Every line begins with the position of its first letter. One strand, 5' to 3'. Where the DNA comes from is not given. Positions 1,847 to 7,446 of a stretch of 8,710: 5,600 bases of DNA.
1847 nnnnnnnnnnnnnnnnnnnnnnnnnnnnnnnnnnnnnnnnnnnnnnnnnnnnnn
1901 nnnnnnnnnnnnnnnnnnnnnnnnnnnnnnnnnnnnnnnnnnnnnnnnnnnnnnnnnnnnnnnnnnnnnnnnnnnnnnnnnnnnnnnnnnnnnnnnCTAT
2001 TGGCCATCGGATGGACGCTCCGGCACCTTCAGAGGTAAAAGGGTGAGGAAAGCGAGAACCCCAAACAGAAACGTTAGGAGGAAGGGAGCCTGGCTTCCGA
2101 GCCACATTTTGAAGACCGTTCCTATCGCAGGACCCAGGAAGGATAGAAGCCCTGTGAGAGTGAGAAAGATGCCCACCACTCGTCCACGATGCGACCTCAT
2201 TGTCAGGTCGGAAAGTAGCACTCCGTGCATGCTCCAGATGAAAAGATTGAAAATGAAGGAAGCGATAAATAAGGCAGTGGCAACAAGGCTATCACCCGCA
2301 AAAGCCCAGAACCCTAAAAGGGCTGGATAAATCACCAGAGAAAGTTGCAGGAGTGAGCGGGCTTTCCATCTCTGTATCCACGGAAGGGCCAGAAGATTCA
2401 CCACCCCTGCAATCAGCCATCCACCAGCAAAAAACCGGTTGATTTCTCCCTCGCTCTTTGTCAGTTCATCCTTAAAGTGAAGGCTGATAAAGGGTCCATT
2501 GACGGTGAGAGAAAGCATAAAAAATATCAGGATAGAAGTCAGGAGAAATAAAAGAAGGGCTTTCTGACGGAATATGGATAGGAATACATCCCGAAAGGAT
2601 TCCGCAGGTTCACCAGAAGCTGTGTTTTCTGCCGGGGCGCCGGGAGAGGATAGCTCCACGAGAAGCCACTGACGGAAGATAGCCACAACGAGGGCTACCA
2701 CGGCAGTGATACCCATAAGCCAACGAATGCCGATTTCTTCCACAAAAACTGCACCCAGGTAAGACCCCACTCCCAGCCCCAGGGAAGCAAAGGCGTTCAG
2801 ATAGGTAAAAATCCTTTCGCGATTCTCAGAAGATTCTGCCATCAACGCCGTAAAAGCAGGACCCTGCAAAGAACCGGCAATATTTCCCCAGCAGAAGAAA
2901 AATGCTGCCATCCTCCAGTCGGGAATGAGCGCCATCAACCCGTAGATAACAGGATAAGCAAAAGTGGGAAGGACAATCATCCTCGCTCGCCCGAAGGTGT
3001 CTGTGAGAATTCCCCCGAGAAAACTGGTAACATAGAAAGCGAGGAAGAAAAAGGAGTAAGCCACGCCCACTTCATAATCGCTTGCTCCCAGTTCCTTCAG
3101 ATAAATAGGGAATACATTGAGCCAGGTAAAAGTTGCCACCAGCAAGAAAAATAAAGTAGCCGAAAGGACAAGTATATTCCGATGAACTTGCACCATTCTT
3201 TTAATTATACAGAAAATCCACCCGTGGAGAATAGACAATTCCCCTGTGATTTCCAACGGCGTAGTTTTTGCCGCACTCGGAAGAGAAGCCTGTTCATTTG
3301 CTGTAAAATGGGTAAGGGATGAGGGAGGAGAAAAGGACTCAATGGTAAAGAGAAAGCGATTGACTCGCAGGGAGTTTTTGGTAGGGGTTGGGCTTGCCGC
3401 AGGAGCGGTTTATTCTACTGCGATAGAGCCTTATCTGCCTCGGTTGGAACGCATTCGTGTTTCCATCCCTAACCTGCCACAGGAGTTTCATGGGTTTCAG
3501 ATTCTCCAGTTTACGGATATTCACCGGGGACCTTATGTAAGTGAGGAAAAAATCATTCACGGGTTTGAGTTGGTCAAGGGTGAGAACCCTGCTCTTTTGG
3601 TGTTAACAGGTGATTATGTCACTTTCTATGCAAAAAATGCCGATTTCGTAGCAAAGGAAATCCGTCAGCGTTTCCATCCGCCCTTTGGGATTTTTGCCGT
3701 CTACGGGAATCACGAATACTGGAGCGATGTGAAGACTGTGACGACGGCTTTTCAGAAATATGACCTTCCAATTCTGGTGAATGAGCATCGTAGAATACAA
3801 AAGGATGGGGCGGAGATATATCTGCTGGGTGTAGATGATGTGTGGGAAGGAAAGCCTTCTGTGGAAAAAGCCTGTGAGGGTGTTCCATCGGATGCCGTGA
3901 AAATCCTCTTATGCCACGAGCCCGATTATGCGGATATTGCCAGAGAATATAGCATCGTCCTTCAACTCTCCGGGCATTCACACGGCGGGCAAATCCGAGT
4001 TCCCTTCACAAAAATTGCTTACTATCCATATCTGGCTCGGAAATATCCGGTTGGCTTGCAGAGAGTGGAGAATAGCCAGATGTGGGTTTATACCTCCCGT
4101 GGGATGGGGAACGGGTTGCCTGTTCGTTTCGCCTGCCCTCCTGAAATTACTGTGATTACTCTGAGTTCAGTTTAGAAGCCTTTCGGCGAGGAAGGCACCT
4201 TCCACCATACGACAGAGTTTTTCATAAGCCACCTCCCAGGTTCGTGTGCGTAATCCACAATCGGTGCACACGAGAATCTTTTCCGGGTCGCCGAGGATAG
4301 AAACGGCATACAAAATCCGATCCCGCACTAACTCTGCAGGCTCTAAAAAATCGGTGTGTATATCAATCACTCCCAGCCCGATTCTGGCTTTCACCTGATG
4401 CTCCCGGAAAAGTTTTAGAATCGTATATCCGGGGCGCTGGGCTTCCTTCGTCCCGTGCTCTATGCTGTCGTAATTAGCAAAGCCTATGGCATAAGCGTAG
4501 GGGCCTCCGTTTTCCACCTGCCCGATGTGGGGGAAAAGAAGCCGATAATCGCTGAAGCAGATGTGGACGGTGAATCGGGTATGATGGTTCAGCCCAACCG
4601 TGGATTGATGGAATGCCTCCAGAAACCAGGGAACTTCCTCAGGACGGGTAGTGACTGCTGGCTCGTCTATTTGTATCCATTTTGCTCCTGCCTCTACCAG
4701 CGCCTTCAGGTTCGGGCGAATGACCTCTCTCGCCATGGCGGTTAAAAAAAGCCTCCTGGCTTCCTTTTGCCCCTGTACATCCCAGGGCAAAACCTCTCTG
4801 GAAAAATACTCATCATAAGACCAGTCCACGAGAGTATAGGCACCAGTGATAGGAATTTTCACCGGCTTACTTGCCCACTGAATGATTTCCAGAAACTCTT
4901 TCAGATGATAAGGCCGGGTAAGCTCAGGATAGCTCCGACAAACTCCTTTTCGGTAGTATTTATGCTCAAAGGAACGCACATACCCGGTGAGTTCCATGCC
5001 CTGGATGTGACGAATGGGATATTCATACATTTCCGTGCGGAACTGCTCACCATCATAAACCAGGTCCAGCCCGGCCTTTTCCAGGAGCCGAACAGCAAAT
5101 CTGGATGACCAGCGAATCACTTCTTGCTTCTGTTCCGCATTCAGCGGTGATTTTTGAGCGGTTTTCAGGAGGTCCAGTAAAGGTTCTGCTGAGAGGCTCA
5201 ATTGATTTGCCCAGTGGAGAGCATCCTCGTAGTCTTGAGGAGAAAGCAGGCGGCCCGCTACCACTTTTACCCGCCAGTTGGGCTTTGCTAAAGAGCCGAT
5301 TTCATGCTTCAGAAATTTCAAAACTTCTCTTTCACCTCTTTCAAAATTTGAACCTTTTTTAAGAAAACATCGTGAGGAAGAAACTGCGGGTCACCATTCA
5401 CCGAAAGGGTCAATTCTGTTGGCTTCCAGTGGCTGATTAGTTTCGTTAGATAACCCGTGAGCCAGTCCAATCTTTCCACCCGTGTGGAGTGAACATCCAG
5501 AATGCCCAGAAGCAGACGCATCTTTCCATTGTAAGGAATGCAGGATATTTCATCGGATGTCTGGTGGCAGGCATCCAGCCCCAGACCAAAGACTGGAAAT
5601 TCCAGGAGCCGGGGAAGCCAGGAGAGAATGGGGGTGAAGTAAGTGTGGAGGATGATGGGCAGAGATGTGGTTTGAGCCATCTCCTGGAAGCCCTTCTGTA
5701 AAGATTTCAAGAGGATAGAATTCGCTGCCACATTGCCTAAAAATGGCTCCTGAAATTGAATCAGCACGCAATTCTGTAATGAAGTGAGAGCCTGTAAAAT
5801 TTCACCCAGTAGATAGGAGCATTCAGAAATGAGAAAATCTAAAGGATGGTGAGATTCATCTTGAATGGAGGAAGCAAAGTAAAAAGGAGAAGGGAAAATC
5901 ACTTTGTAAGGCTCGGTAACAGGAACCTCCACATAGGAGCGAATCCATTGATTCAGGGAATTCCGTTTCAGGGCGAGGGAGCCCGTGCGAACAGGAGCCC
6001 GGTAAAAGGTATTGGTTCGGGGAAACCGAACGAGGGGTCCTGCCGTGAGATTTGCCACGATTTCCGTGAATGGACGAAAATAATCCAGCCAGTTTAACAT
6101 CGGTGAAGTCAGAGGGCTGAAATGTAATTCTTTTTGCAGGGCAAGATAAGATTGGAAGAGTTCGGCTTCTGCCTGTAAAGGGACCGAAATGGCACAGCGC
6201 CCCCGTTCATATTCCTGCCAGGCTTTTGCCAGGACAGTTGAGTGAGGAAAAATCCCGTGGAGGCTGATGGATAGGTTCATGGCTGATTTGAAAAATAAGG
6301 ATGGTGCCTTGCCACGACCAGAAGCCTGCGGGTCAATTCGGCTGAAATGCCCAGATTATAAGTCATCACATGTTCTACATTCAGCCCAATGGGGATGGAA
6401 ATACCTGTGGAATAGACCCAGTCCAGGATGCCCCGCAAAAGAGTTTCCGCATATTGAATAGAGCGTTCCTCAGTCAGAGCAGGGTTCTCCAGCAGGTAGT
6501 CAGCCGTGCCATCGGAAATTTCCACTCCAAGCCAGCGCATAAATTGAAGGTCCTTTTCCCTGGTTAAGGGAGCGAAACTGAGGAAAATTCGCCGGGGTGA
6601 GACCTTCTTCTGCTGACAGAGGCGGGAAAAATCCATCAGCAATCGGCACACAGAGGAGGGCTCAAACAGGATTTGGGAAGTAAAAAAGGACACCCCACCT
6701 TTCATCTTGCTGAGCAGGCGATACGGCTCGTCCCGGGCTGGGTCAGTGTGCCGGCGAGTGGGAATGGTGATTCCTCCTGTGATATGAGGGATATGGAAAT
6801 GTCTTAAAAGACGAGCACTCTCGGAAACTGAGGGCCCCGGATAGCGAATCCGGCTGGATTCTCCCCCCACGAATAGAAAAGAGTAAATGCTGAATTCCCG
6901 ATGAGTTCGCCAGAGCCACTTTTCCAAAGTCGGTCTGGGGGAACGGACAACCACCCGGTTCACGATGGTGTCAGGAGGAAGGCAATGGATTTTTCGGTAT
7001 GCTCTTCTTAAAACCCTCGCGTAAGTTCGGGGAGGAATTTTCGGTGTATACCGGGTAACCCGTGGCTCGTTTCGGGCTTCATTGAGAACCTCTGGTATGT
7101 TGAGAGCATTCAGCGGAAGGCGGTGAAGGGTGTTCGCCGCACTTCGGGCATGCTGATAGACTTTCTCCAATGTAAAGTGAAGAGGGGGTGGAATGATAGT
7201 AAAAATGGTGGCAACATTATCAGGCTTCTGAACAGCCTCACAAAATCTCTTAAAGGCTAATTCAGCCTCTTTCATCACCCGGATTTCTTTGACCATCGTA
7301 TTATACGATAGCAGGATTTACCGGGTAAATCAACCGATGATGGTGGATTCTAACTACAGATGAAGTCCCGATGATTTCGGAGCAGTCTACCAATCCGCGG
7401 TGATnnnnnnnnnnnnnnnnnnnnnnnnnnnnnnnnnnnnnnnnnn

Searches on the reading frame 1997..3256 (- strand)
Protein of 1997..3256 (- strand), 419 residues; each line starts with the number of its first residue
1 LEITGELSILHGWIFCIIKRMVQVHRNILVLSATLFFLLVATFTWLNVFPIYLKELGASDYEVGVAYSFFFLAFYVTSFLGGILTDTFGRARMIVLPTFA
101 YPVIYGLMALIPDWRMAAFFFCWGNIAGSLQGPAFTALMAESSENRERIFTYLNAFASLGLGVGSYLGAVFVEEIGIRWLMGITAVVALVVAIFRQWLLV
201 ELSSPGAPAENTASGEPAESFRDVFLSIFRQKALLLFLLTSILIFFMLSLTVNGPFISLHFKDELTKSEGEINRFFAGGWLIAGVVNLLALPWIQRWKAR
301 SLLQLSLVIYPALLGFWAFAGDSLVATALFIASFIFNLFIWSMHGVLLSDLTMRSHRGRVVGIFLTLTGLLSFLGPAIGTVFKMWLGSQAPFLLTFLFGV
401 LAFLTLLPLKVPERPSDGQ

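Call 4: search_protein_families(library=pfam, proteins=[window:1997-3256:-], max_evalue=0.1)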
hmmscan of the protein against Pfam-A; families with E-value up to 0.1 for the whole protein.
window:1997-3256:- (419 aa): 3 families
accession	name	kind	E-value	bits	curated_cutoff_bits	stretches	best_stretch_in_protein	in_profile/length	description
PF07690.21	MFS_1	-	7.9e-37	127.4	33.4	2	35-248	5-222/347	Major Facilitator Superfamily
PF13347.12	MFS_2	-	1.3e-06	27.7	27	1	136-385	122-379/427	MFS/sugar transport protein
PF12832.13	MFS_1_like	-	2.3e-05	24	25.2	1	30-382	3-362/373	MFS_1 like family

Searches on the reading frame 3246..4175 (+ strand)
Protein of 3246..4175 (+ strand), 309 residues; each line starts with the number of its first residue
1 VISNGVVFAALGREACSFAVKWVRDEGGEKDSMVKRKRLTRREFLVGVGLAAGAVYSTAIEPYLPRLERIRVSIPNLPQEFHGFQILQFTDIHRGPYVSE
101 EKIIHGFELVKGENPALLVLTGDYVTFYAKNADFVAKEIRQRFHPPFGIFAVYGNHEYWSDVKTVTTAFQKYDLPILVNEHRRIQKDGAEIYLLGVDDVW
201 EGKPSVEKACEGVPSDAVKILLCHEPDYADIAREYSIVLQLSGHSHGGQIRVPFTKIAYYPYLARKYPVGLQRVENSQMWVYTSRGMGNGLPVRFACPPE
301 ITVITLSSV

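Call 4: search_protein_families(library=pfam, proteins=[window:3246-4175:+], max_evalue=0.1)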
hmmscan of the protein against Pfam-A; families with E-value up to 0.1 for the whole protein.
window:3246-4175:+ (309 aa): 2 families
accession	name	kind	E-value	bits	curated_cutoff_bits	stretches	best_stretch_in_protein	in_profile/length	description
PF00149.33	Metallophos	-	6.3e-10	40.2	21.5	1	85-247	2-190/191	Calcineurin-like phosphoesterase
PF12850.12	Metallophos_2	-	0.028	14.9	27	1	86-247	3-118/154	Calcineurin-like phosphoesterase superfamily domain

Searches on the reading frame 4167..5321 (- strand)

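Call 4: search_protein_families(library=pfam, proteins=[window:4167-5321:-], max_evalue=0.1)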
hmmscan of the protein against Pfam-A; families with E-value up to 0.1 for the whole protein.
window:4167-5321:- (384 aa): 3 families
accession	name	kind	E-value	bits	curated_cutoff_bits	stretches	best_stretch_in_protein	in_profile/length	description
PF01717.24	Meth_synt_2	-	1.5e-32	113.6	21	1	55-376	22-322/324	Cobalamin-independent synthase, Catalytic domain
PF08267.18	Meth_synt_1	-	0.0021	18.1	27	1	202-239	185-224/313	Cobalamin-independent synthase, N-terminal domain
PF07261.16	DnaB_2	-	0.072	13.2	22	0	22-56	8-42/74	Replication initiation and membrane attachment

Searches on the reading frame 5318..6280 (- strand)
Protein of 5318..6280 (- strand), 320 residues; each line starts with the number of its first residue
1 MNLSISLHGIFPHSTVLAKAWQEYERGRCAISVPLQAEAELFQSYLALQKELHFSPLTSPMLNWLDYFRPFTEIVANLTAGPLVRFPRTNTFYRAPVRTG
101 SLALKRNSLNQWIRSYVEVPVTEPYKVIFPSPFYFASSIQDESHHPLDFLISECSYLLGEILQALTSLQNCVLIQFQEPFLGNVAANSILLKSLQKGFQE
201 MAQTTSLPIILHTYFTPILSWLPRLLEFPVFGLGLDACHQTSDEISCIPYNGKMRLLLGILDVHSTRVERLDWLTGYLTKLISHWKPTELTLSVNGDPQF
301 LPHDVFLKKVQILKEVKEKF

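Call 4: search_protein_families(library=pfam, proteins=[window:5318-6280:-], max_evalue=0.1)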
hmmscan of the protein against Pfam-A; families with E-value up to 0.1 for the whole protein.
window:5318-6280:- (320 aa): 2 families
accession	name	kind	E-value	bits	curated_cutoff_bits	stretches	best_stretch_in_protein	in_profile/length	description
PF08267.18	Meth_synt_1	-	7.9e-09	35.9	27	1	79-262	104-289/313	Cobalamin-independent synthase, N-terminal domain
PF16496.10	SWIRM-assoc_2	-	0.038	14.1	25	1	171-215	51-95/134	SWIRM-associated domain at the N-terminal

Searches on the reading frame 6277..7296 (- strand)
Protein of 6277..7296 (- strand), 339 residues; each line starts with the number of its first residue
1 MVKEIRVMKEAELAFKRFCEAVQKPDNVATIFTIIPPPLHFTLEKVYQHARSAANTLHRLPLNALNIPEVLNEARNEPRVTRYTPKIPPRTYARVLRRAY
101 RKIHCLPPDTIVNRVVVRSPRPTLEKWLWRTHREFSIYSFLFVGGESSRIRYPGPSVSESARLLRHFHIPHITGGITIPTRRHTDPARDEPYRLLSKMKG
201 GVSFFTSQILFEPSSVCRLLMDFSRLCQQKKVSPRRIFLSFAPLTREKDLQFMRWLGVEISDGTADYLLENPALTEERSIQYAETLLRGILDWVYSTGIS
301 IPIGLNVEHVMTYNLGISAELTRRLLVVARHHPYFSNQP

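Call 4: search_protein_families(library=pfam, proteins=[window:6277-7296:-], max_evalue=0.1)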
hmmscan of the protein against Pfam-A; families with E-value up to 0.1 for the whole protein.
window:6277-7296:- (339 aa): 0 families

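Call 5: search_protein_families(library=ncbifam, proteins=[window:6277-7296:-], max_evalue=1)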
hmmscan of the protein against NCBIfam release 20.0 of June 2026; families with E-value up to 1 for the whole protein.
window:6277-7296:- (339 aa): 1 family
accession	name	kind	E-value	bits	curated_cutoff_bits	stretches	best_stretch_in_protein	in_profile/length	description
NF006396.0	PRK08645.1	equivalog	0.0022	16.1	453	1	189-302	478-588/611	bifunctional homocysteine S-methyltransferase/methylenetetrahydrofolate reductase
